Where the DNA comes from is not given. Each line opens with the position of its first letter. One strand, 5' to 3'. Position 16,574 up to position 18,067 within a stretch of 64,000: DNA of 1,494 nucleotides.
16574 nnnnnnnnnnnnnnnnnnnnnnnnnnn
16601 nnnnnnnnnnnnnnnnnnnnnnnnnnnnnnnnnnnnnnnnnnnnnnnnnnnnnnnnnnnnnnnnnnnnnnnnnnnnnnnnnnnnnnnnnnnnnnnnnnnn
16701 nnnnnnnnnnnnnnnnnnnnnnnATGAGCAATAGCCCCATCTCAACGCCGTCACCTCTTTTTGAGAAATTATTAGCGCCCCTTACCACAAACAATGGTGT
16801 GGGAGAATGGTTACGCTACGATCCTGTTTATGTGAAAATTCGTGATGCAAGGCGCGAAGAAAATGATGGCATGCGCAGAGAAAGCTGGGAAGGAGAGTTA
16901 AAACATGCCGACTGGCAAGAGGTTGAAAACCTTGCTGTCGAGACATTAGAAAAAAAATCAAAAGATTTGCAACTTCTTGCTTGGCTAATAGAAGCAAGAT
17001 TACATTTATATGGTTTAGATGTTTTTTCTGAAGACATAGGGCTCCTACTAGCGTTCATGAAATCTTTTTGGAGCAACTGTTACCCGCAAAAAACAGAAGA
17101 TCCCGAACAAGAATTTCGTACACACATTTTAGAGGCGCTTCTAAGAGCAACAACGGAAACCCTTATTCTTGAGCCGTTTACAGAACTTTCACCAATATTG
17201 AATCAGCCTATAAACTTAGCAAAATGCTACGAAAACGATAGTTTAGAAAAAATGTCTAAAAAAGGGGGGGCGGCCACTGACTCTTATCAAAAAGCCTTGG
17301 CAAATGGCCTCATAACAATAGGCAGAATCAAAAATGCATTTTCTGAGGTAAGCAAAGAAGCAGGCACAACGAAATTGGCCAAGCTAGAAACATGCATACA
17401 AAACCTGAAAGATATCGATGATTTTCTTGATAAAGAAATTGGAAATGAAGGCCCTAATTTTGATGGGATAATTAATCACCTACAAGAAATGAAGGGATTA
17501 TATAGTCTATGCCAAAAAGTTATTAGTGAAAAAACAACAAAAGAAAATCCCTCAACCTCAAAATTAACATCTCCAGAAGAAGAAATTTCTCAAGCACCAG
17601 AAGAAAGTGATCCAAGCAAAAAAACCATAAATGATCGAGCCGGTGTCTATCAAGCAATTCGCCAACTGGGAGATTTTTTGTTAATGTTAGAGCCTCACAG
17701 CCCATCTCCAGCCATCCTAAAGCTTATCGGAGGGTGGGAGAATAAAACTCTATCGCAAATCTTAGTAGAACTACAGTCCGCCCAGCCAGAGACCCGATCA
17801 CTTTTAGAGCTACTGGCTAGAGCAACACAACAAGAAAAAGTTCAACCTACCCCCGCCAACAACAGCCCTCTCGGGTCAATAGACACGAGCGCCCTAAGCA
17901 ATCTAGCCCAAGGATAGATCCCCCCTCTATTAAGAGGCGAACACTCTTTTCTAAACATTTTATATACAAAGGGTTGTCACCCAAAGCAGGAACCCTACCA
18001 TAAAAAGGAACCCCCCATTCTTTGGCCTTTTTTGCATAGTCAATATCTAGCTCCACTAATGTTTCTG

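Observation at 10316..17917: Stand-alone tssK-tssL-tssM-tssA operon: a T6SS membrane-complex/connector/cap module with no sheath, tube, spike or TssJ nearby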

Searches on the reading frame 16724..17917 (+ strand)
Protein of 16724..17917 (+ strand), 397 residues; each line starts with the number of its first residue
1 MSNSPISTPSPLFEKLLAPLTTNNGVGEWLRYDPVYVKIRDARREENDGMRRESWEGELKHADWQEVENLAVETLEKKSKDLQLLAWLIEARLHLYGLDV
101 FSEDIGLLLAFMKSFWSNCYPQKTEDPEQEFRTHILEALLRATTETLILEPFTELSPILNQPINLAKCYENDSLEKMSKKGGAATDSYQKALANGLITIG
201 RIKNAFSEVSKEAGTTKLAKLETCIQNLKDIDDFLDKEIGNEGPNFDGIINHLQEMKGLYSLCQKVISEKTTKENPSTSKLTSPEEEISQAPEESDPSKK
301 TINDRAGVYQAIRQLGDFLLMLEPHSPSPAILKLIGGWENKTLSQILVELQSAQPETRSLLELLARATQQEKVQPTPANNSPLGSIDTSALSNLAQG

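Call 3: search_protein_families(library=pfam, proteins=[window:16724-17917:+], max_evalue=0.01)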
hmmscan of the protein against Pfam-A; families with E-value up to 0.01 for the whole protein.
window:16724-17917:+ (397 aa): 1 family
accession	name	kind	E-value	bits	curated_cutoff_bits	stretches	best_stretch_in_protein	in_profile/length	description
PF06812.17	ImpA_N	-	1e-27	97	26.9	1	17-140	1-118/119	ImpA, N-terminal, type VI secretion system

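Call 4: search_protein_families(library=ncbifam, proteins=[window:16724-17917:+], max_evalue=0.01)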
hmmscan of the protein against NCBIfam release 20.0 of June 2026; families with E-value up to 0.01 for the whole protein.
window:16724-17917:+ (397 aa): 2 families
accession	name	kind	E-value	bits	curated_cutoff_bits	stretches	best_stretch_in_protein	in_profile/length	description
TIGR03363.1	VI_chp_8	equivalog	2.7e-52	178.6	160.85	1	13-363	3-351/353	type VI secretion system protein TssA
TIGR03362.1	VI_chp_7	equivalog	3.5e-20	72.5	230.1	2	14-146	3-126/476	type VI secretion system protein TssA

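Call 73: search_solved_structures(query=window:16724-17917:+, max_evalue=0.01)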
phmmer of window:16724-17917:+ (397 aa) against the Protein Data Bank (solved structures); distinct sequences matched with E-value up to 0.01: 3.
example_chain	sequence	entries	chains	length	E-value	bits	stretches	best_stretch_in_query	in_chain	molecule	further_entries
6hs5_A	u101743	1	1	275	3.2e-13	52.8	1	14-154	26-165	TssA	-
6rju_A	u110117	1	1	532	0.00076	22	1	10-125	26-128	Putative type VI secretion protein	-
6riu_A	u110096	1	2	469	0.00086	21.8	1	18-123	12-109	Type VI secretion system protein TssA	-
